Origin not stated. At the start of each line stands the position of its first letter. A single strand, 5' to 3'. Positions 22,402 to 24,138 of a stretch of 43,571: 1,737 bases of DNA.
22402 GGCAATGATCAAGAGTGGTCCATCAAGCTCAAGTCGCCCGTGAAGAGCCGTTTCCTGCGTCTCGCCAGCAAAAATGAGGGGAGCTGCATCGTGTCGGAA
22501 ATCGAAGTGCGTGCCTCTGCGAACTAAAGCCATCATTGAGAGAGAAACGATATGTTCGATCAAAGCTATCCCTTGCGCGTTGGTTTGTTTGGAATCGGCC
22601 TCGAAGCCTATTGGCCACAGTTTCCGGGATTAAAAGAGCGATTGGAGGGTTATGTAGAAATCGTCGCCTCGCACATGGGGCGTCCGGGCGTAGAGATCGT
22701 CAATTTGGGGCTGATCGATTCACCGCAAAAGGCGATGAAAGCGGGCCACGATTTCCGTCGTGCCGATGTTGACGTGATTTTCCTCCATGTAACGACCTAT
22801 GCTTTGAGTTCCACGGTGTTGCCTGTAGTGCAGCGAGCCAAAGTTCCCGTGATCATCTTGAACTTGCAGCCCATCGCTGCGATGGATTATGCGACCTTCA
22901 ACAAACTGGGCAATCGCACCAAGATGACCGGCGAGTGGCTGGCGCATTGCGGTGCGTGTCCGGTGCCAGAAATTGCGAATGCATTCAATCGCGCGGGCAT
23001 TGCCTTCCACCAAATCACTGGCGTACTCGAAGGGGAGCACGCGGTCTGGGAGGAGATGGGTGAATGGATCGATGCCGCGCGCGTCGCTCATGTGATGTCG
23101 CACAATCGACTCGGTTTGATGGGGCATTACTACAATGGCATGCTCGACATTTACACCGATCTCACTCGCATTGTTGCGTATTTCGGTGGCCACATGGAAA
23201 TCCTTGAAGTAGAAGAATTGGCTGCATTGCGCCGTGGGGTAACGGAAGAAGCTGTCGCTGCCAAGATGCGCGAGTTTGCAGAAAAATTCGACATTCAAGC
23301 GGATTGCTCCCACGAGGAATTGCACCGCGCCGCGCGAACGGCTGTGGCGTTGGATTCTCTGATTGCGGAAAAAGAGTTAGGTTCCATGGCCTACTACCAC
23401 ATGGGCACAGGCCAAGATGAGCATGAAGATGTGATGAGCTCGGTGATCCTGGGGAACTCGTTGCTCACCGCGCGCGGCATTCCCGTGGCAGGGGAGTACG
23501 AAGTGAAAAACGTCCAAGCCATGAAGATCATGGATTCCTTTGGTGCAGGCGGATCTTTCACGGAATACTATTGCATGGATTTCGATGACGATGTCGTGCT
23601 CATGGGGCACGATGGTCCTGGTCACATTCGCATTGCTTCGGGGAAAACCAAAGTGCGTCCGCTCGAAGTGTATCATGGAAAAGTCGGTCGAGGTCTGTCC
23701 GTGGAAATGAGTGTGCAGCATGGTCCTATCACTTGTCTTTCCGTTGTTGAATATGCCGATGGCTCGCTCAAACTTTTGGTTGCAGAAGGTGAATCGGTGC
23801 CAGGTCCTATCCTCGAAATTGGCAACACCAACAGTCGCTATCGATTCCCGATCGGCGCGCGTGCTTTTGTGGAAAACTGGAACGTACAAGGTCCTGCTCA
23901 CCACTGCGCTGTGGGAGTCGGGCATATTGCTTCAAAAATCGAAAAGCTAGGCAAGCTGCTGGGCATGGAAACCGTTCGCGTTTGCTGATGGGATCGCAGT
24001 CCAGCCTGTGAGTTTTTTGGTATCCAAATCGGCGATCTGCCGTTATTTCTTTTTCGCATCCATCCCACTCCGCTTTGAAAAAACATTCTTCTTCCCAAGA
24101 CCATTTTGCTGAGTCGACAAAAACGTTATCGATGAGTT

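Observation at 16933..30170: AraC-associated, SusC/D-less deoxyhexose-glycan utilisation locus with a non-canonical enzyme set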

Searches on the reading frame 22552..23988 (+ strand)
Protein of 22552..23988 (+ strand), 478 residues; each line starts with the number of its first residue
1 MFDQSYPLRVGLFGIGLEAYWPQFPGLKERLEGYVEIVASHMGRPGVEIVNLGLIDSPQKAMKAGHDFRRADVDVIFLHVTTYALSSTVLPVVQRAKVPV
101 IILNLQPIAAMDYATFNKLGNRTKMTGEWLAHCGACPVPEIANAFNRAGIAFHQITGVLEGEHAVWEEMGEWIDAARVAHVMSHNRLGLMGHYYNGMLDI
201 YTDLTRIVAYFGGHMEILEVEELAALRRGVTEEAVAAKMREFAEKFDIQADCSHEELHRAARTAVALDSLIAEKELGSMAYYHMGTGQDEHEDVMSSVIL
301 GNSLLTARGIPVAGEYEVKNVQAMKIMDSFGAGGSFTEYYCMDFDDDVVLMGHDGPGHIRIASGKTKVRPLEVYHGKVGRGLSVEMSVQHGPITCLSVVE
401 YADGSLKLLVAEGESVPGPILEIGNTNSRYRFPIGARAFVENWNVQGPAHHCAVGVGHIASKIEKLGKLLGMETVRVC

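Call 3: search_protein_families(library=pfam, proteins=[window:22552-23988:+], max_evalue=0.01)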
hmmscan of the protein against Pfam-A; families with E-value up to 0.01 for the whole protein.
window:22552-23988:+ (478 aa): 3 families
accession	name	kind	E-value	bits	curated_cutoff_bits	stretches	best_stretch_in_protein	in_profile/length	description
PF11762.14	Arabinose_Iso_C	-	2.4e-08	34.3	25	1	334-473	2-144/144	L-arabinose isomerase C-terminal domain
PF02952.23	Fucose_iso_C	-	2.3e-05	24.5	29.3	1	368-473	27-138/143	L-fucose isomerase, C-terminal domain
PF24856.1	AraA_central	-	0.00029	21.7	24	1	210-279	25-99/148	L-arabinose isomerase central domain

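Call 6: search_protein_families(library=ncbifam, proteins=[window:22552-23988:+], max_evalue=0.01)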
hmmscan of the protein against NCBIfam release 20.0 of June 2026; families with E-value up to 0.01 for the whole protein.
window:22552-23988:+ (478 aa): 2 families
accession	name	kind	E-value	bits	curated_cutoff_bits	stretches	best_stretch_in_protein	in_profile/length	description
NF002795.0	PRK02929.1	equivalog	6.9e-11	41.5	622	1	151-477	143-475/499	L-arabinose isomerase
NF048012.1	SlpQosIsomSftI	equivalog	4.9e-10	38.7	700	1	143-475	116-441/443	sulfoquinovose isomerase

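Call 9: search_solved_structures(query=window:22552-23988:+, max_evalue=1)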
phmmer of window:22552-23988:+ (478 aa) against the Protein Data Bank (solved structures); distinct sequences matched with E-value up to 1: 0.
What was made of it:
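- On L-arabinose isomerase (AraA, EC 5.3.1.4): NF002795 scores 41.5 bits against a cutoff of 622 (call 6). phmmer finds no PDB hit (call 9).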

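Call 11: find_encoding_contigs(protein=window:22552-23988:+, flank=10000, max_places=6)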
Protein window:22552-23988:+ (478 aa): 2 contigs read that carry it; 2 places shown.
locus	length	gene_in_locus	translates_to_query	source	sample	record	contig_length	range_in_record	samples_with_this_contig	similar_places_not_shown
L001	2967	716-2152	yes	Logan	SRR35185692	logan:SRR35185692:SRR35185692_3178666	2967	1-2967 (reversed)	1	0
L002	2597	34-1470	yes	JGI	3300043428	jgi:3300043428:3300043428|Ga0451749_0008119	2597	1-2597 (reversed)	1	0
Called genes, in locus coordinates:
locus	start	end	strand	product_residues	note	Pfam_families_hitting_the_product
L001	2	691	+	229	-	?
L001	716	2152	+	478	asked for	PF11762:Arabinose_Iso_C (weak)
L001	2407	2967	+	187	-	?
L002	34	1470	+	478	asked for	PF11762:Arabinose_Iso_C (weak)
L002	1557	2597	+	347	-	?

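Call 12: find_homologous_proteins(query=window:22552-23988:+)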
Query window:22552-23988:+ (478 aa): 8000 proteins with E <= 0.001 among 8000 candidates; the best 120 are listed.
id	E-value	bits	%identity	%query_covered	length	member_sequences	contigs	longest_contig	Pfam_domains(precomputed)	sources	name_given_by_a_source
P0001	0.0e+0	1085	99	100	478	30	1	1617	PF11762.15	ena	-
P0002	1.8e-287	972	87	100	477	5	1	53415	PF02952.24,PF11762.15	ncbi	-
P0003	2.0e-287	972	87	100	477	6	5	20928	PF11762.15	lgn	-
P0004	2.5e-285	965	87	100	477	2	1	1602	PF02952.24,PF11762.15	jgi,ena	-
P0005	2.4e-284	962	88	99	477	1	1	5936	PF11762.15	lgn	-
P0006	3.8e-276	935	84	100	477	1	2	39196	PF11762.15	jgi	jgi:L-arabinose isomerase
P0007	3.6e-272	921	84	99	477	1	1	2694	PF11762.15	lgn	-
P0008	7.5e-271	917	84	100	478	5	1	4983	PF02952.24,PF11762.15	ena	-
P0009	7.5e-270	914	81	100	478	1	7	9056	PF02952.24,PF11762.15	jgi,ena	jgi:L-arabinose isomerase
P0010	1.2e-269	913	82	99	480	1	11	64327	PF11762.15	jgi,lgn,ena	-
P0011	1.7e-269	913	83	99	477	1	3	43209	PF02952.24,PF11762.15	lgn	-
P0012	2.6e-269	912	81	100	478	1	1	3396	PF02952.24,PF11762.15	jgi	jgi:L-arabinose isomerase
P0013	4.8e-269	911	81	100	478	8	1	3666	PF02952.24,PF11762.15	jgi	jgi:L-arabinose isomerase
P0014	6.3e-269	911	81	99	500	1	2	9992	PF11762.15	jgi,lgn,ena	-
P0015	2.5e-268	909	82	99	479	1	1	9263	PF02952.24,PF11762.15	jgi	jgi:L-arabinose isomerase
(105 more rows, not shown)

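Call 13: find_related_loci(query=window:22552-23988:+, collection=genome_contigs, flank=10000)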
Query window:22552-23988:+ (478 aa) in genome_contigs; peptide patterns used: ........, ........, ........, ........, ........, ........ (x = any residue, [..] = any of these).
39 stretches matched a pattern; 31 encode a relative of the query (tblastn E <= 1e-3); 31 distinct loci.
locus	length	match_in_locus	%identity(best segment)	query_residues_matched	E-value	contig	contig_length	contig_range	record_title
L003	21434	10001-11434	97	1-478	0e+0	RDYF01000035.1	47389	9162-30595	MAG: Verrucomicrobia bacterium isolate PH2015_08D_54_98 PH2015_08D_scaffold_439, whole genome shotgun sequence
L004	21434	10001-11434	88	1-478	0e+0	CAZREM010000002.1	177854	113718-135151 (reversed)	MAG TPA_asm: uncultured Verrucomicrobiales bacterium isolate binchicken_co298_301 genome assembly, contig: NODE_38_lengt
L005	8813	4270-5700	87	2-478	0e+0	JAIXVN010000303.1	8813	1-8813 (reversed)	MAG: Verrucomicrobiaceae bacterium isolate D1_MAG_00066 pond_D1_MAG_00066_000000000218, whole genome shotgun sequence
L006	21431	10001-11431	87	2-478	0e+0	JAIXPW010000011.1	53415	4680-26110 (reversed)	MAG: Verrucomicrobiaceae bacterium isolate C1_MAG_00076 C1_MAG_00076_000000000238, whole genome shotgun sequence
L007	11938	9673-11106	79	1-478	0e+0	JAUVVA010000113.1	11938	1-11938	MAG: Verrucomicrobiota bacterium isolate CSMAG_1152 CSMAG_1152_k127_270475_length_11938_cov_107.8744, whole genome shotg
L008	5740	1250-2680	78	2-478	0e+0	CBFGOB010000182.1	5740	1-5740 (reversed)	MAG TPA_asm: uncultured bacterium isolate SRR29873475_metabat2_6 genome assembly, contig: ERZ27315263.918, whole genome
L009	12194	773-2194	74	5-478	0e+0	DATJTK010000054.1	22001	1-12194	MAG TPA_asm: Candidatus Sulfotelmatobacter sp. isolate SMAG_U15018 k141_2269087, whole genome shotgun sequence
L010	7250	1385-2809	73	4-478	0e+0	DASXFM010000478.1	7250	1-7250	MAG TPA_asm: Verrucomicrobiia bacterium isolate SMAG_U5138 k141_1156026, whole genome shotgun sequence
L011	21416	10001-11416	74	7-478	0e+0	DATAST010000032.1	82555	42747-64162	MAG TPA_asm: Verrucomicrobiia bacterium isolate SMAG_U5527 k141_3412394, whole genome shotgun sequence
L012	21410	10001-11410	70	9-478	0e+0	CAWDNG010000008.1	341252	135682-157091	MAG: Terriglobia bacterium isolate MFD04944.bin.3.100 genome assembly, contig: contig_48657, whole genome shotgun sequen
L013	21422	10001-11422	72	4-477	0e+0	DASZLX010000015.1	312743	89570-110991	MAG TPA_asm: Verrucomicrobiia bacterium isolate SMAG_U5876 k141_2259181, whole genome shotgun sequence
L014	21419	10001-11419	68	6-478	0e+0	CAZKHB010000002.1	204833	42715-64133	MAG TPA_asm: uncultured Chthoniobacterales bacterium isolate SRP242652_co2_223 genome assembly, contig: NODE_53_length_2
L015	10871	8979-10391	66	8-478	0e+0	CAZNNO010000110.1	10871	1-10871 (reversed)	MAG TPA_asm: uncultured Opitutaceae bacterium isolate binchicken_co162_62 genome assembly, contig: NODE_15000_length_108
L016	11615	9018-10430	62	8-478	0e+0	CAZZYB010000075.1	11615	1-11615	MAG: uncultured Acetobacteraceae bacterium isolate Brown_AB.bin.1 genome assembly, contig: NODE_179_length_11615_cov_5.1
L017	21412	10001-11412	62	8-478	4e-173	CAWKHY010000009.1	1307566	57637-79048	MAG: uncultured Acidobacteriaceae bacterium isolate MFD06714.bin.2.171 genome assembly, contig: contig_40860, whole geno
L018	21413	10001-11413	63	8-478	0e+0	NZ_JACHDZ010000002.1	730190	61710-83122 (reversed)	Tunturibacter empetritectus strain M8US30 Ga0401170_02, whole genome shotgun sequence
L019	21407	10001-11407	50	1-478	2e-152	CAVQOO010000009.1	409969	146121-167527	MAG: Bryobacteraceae bacterium isolate MFD09848.bin.3.304 genome assembly, contig: contig_12233, whole genome shotgun se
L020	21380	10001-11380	49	9-478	4e-151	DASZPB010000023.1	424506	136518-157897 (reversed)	MAG TPA_asm: Bryobacteraceae bacterium isolate SMAG_U5960 k141_11306, whole genome shotgun sequence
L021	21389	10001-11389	52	7-478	7e-151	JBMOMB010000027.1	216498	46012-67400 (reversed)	MAG: Acidobacteriota bacterium isolate Betzabe_MAG039 MAG039_27, whole genome shotgun sequence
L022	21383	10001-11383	49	9-477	1e-146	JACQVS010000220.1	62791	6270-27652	MAG: Planctomycetota bacterium isolate NC_groundwater_1469_Ag_S-0.65um_64_41 S_p65_S5_coassembly_k141_4378611, whole gen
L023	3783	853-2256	48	9-477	3e-151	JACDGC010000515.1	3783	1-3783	MAG: Ktedonobacterales bacterium isolate MGR_bin402 SD2908_NODE_12564_length_3783_cov_0.902899, whole genome shotgun seq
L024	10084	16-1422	48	9-477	4e-143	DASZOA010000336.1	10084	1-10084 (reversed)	MAG TPA_asm: Solirubrobacteraceae bacterium isolate SMAG_U5932 k141_85448, whole genome shotgun sequence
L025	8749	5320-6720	47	9-477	6e-140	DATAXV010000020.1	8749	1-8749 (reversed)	MAG TPA_asm: Candidatus Dormiibacterota bacterium isolate SMAG_U5662 k141_535902, whole genome shotgun sequence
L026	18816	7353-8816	43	9-478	1e-132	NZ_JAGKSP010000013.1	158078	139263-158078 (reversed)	Paenibacillus lignilyticus strain DLE-14 contig13, whole genome shotgun sequence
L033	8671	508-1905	41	9-473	1e-110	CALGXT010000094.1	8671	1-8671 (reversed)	MAG: uncultured bacterium isolate R1_Bin_METABAT__307_1 genome assembly, contig: c_000002404354, whole genome shotgun se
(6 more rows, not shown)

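Call 17: search_protein_families(library=pfam, proteins=[L010:2806-6210:+, L009:3357-6848:+, L009:6861-7823:+, L010:426-1373:+, L009:2289-3221:-, L004:7179-9926:+, L006:4669-7941:+, L006:15255-16610:+, L006:16635-18662:+, L003:7110-7814:+], max_evalue=0.001)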
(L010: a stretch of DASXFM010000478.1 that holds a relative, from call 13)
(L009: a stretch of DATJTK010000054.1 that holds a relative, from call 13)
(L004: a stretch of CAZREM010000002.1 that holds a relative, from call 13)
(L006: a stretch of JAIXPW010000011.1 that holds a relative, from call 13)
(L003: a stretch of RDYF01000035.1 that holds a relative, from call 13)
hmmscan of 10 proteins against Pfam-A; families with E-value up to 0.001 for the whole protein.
L010:2806-6210:+ (1134 aa): 2 families
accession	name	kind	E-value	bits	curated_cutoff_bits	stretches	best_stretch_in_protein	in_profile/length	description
PF17132.9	Glyco_hydro_106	-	9.9e-182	606.7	29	1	56-764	2-740/743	alpha-L-rhamnosidase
PF22666.2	Glyco_hydro_2_N2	-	3.7e-07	30.8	27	1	990-1065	49-125/167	Glycosyl hydrolase 2 galactose-binding domain-like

L009:3357-6848:+ (1163 aa): 6 families
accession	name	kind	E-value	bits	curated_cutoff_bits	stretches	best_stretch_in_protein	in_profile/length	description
PF13927.12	Ig_3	-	6.4e-14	52.6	30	1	381-449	1-78/78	Immunoglobulin domain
PF07679.22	I-set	-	4.3e-12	46.4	23.7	1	382-456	1-84/90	Immunoglobulin I-set domain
PF13385.13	Laminin_G_3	-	4.1e-06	27.4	27.6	1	980-1068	62-151/151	Concanavalin A-like lectin/glucanases superfamily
PF13895.12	Ig_2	-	8.8e-06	26.3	27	1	407-463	25-79/79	Immunoglobulin domain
PF13205.12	Big_5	-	4.9e-05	24.4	23.6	1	756-828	11-84/105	Bacterial Ig-like domain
PF00047.31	ig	-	7.6e-05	23.4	21.8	0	407-457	20-80/81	Immunoglobulin domain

L009:6861-7823:+ (320 aa): 1 family
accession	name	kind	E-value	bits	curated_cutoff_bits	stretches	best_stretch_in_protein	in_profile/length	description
PF07963.17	N_methyl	-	4.3e-08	32.9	21.2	1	44-68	3-27/27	Prokaryotic N-terminal methylation motif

L010:426-1373:+ (315 aa): 1 family
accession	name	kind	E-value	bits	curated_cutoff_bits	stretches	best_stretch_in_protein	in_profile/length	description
PF00722.28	Glyco_hydro_16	-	4.5e-15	56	22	1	97-306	5-174/175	Glycosyl hydrolases family 16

L009:2289-3221:- (310 aa): 4 families
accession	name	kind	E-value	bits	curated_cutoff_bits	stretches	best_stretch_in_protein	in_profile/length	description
PF12833.13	HTH_18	-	3e-22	79.2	33.6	1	226-305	1-80/80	Helix-turn-helix domain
PF00165.29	HTH_AraC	-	5.7e-19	68.2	26.6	2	268-303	7-41/42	Bacterial regulatory helix-turn-helix proteins, AraC family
PF02311.25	AraC_binding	-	4.1e-14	52.9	21.1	1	69-157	20-106/135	AraC-like ligand binding domain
PF07883.17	Cupin_2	-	0.00087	19.4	27.2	0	72-112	19-57/70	Cupin domain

L004:7179-9926:+ (915 aa): 3 families
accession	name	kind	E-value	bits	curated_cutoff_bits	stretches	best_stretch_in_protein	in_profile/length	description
PF18961.6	DUF5703_N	-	8.1e-36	124.6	26.7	1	40-311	1-287/287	Domain of unknown function (DUF5703)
PF00754.31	F5_F8_type_C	-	1.3e-14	54.8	28.2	1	795-902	2-118/127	F5/8 type C domain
PF22633.2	F5_F8_type_C_2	-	7.4e-14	52.6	27.8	1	810-894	1-91/91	NedA-like, galactose-binding domain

L006:4669-7941:+ (1090 aa): 2 families
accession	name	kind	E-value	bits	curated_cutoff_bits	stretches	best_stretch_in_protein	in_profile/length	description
PF09479.16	Flg_new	-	1.2e-06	29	27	1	270-343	3-65/65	Listeria-Bacteroides repeat domain (List_Bact_rpt)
PF12951.13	PATR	-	2.3e-05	24.8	27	1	441-470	1-30/30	Passenger-associated-transport-repeat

L006:15255-16610:+ (451 aa): 1 family
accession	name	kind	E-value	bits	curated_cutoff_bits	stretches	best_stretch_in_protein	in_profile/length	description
PF01120.23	Alpha_L_fucos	-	2.4e-11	44.1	25.2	1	57-225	87-243/345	Alpha-L-fucosidase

L006:16635-18662:+ (675 aa): 3 families
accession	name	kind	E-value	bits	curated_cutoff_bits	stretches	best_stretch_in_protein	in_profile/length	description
PF01120.23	Alpha_L_fucos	-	2.4e-13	50.7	25.2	1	64-236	91-254/345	Alpha-L-fucosidase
PF00754.31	F5_F8_type_C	-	2.4e-07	31.4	28.2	0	476-532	14-59/127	F5/8 type C domain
PF14871.12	GHL6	-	4.6e-06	27.3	35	1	69-135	2-64/132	Hypothetical glycosyl hydrolase 6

L003:7110-7814:+ (234 aa): 1 family
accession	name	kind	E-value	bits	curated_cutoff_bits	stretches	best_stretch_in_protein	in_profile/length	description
PF07589.16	PEP-CTERM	-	0.00022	21.6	20.7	1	212-234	1-24/24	PEP-CTERM motif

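Call 18: search_protein_families(library=pfam, proteins=[L026:5510-6211:+, L026:4423-5577:+, L026:2446-3138:+, L026:3126-3608:+, L026:9850-11322:+, L026:11388-12710:-, L014:8079-9977:+, L014:11435-12475:+, L018:11474-13798:+, L018:8737-9927:+], max_evalue=0.001)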
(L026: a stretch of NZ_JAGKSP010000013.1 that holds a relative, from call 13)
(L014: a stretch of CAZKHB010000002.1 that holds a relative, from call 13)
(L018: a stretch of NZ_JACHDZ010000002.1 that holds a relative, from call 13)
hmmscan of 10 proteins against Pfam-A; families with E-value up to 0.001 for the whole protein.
L026:5510-6211:+ (233 aa): 3 families
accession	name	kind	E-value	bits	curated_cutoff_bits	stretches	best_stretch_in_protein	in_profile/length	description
PF00072.30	Response_reg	-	1.1e-26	93.6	30.2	1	24-136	1-111/111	Response regulator receiver domain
PF00196.25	GerE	-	1.4e-22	79.5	23.5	1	170-226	1-57/57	Bacterial regulatory proteins, luxR family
PF08281.18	Sigma70_r4_2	-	0.00015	21.8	25.7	1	168-213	7-53/54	Sigma-70, region 4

L026:4423-5577:+ (384 aa): 3 families
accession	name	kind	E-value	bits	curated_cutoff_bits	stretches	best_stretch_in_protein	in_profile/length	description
PF07730.19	HisKA_3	-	6.9e-19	68.6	24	1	165-230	1-66/68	Histidine kinase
PF02518.31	HATPase_c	-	5.7e-10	40.1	26.4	1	271-360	3-109/111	Histidine kinase-, DNA gyrase B-, and HSP90-like ATPase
PF13581.12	HATPase_c_2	-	0.00051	20.5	27.4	0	265-324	23-87/127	Histidine kinase-like ATPase domain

L026:2446-3138:+ (230 aa): 2 families
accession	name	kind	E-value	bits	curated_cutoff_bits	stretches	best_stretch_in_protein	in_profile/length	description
PF04012.17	PspA_IM30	-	6.7e-26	91.7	33.9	1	3-222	2-217/220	PspA/IM30 family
PF15898.10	PRKG1_interact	-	0.001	20.1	32.4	1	103-205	1-90/101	cGMP-dependent protein kinase interacting domain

L026:3126-3608:+ (160 aa): 1 family
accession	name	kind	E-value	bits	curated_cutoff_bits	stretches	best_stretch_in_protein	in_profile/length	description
PF04024.17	PspC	-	6.3e-20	71.2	25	1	6-63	1-57/58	PspC domain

L026:9850-11322:+ (490 aa): 3 families
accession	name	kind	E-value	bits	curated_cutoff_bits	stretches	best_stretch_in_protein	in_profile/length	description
PF03453.22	MoeA_N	-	1.2e-44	152.3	30.8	1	23-190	2-160/160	MoeA N-terminal region (domain I and II)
PF00994.29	MoCF_biosynth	-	5.4e-25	88.2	26.6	2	203-292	1-83/144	Probable molybdopterin binding domain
PF03454.20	MoeA_C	-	2.8e-10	40.7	22.1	1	419-490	1-72/72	MoeA C-terminal region (domain IV)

L026:11388-12710:- (440 aa): 2 families
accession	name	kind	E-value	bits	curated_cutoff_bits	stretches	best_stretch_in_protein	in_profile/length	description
PF07195.17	FliD_C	-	1.3e-12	48.1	25.4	2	348-405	125-188/236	Flagellar hook-associated protein 2 C-terminus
PF07196.18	Flagellin_IN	-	0.00062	20.3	22.7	0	186-221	21-53/55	Flagellin hook IN motif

L014:8079-9977:+ (632 aa): 2 families
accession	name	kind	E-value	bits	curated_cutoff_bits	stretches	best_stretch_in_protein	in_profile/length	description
PF07944.18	Beta-AFase-like_GH127_cat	-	1.3e-83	281.5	24.9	1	25-405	3-375/376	Beta-L-arabinofuranosidase, GH127 catalytic domain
PF20736.2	Glyco_hydro127M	-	9.1e-10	39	24.2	1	460-530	23-94/95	Beta-L-arabinofuranosidase, GH127 middle domain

L014:11435-12475:+ (346 aa): 2 families
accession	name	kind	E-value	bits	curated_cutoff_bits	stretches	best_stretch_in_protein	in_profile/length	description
PF01120.23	Alpha_L_fucos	-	2.4e-38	132.9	25.2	1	54-339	82-338/345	Alpha-L-fucosidase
PF14871.12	GHL6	-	0.00028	21.5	35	0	68-140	1-71/132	Hypothetical glycosyl hydrolase 6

L018:11474-13798:+ (774 aa): 1 family
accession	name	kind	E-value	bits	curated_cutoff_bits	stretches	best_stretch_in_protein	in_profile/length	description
PF19773.5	DUF6259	-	3.9e-28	98.9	28.7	1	297-580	2-263/300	Domain of unknown function (DUF6259)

L018:8737-9927:+ (396 aa): 1 family
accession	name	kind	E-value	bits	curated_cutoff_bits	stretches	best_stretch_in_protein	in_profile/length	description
PF14307.12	Glyco_tran_WbsX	-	7.2e-56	190.6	25.1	1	34-390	3-350/350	Glycosyltransferase WbsX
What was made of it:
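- A GH127 neighbour occurs in L014 (call 18).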

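Call 26: search_protein_families(library=pfam, proteins=[L007:4792-8685:+, L007:2846-4657:+, L012:8291-9817:-, L012:6390-8156:-, L015:6017-7840:-, L015:4438-5997:+, L016:6273-8354:-, L017:11582-13402:+, L017:8393-9421:-, L019:8580-9770:-], max_evalue=0.0001)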
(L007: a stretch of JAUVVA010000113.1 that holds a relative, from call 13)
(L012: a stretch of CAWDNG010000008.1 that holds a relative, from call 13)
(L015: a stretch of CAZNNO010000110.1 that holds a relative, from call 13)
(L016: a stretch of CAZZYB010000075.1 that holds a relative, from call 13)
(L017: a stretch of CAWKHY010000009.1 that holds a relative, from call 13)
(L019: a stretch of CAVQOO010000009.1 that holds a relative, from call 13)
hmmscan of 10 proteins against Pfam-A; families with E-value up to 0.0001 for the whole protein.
L007:4792-8685:+ (1297 aa): 2 families
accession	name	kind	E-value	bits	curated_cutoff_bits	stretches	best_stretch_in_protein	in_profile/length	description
PF01553.26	Acyltransferase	-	1.4e-21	77.1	23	1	302-443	1-131/132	Acyltransferase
PF05708.18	Peptidase_C92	-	5.2e-16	59.6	27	1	1083-1238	2-136/166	Permuted papain-like amidase enzyme, YaeF/YiiX, C92 family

L007:2846-4657:+ (603 aa): 2 families
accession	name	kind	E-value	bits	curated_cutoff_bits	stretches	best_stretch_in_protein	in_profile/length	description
PF02096.25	60KD_IMP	-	1.2e-50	172.2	35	1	385-574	1-163/163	60Kd inner membrane protein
PF14849.12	YidC_periplas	-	4.3e-09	37.1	24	1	79-343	4-264/283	YidC periplasmic domain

L012:8291-9817:- (508 aa): 1 family
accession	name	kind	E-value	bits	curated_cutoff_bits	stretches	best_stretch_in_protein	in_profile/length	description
PF01229.23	Glyco_hydro_39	-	6.6e-07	28.9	26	1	208-285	155-228/472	Glycosyl hydrolases family 39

L012:6390-8156:- (588 aa): 3 families
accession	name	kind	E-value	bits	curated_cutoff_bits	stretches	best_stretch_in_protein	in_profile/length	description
PF13517.12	FG-GAP_3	-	9.6e-53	177.1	26.9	5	142-205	1-61/61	FG-GAP-like repeat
PF07593.17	UnbV_ASPIC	-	9e-21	74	23.4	1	502-568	1-68/68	ASPIC and UnbV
PF01839.29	FG-GAP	-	3.7e-12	46.3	22.1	0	138-155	5-22/37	FG-GAP repeat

L015:6017-7840:- (607 aa): 1 family
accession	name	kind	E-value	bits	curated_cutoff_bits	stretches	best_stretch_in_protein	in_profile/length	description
PF01229.23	Glyco_hydro_39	-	2.6e-53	181.9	26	1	71-579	2-463/472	Glycosyl hydrolases family 39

L015:4438-5997:+ (519 aa): 2 families
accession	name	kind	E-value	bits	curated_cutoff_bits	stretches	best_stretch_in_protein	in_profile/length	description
PF02782.22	FGGY_C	-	8.8e-24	84.8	27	1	301-493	1-197/198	FGGY family of carbohydrate kinases, C-terminal domain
PF00370.27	FGGY_N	-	6.1e-20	72.3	28.8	1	57-253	4-203/245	FGGY family of carbohydrate kinases, N-terminal domain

L016:6273-8354:- (693 aa): 0 families

L017:11582-13402:+ (606 aa): 5 families
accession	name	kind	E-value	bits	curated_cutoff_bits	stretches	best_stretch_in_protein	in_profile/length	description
PF13290.12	CHB_HEX_C_1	-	9.1e-18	64.4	22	1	48-110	1-63/67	Chitobiase/beta-hexosaminidase C-terminal domain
PF13287.12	Fn3_assoc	-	3.3e-13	50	23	1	61-111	3-54/59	Fn3 associated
PF11790.14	Glyco_hydro_cc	-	2.4e-10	40.8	21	1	332-495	52-209/237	Glycosyl hydrolase catalytic core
PF02449.21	Glyco_hydro_42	-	4.2e-06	26.8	21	0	265-306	32-75/376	Beta-galactosidase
PF01229.23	Glyco_hydro_39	-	4.8e-06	26.1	26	1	277-443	74-244/472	Glycosyl hydrolases family 39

L017:8393-9421:- (342 aa): 1 family
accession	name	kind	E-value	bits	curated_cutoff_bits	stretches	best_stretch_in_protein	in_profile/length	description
PF13387.12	Lnb_N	-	5.6e-37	127.4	22.2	1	134-283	1-156/175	Lnb N-terminal periplasmic domain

L019:8580-9770:- (396 aa): 7 families
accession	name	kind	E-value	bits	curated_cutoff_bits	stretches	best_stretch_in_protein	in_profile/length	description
PF13407.12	Peripla_BP_4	-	2.6e-20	73.5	35.1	1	99-355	7-257/258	Periplasmic binding protein domain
PF09339.16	HTH_IclR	-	7.4e-15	54.9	22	1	24-74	1-51/52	IclR helix-turn-helix domain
PF12802.13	MarR_2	-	2.2e-07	31.4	27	1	28-76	7-55/61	MarR family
PF13545.12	HTH_Crp_2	-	1.3e-06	28.7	27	1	42-76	23-57/70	Crp-like helix-turn-helix domain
PF01047.28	MarR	-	5.9e-06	26.5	24.6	1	42-76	18-52/59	MarR family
PF25213.1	HVO_A0261_N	-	6.2e-06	26.4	35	1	23-81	9-63/86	HVO_A0261 N-terminal domain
PF13338.12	AbiEi_4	-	1.4e-05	25.5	25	1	31-75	3-42/49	Transcriptional regulator, AbiEi antitoxin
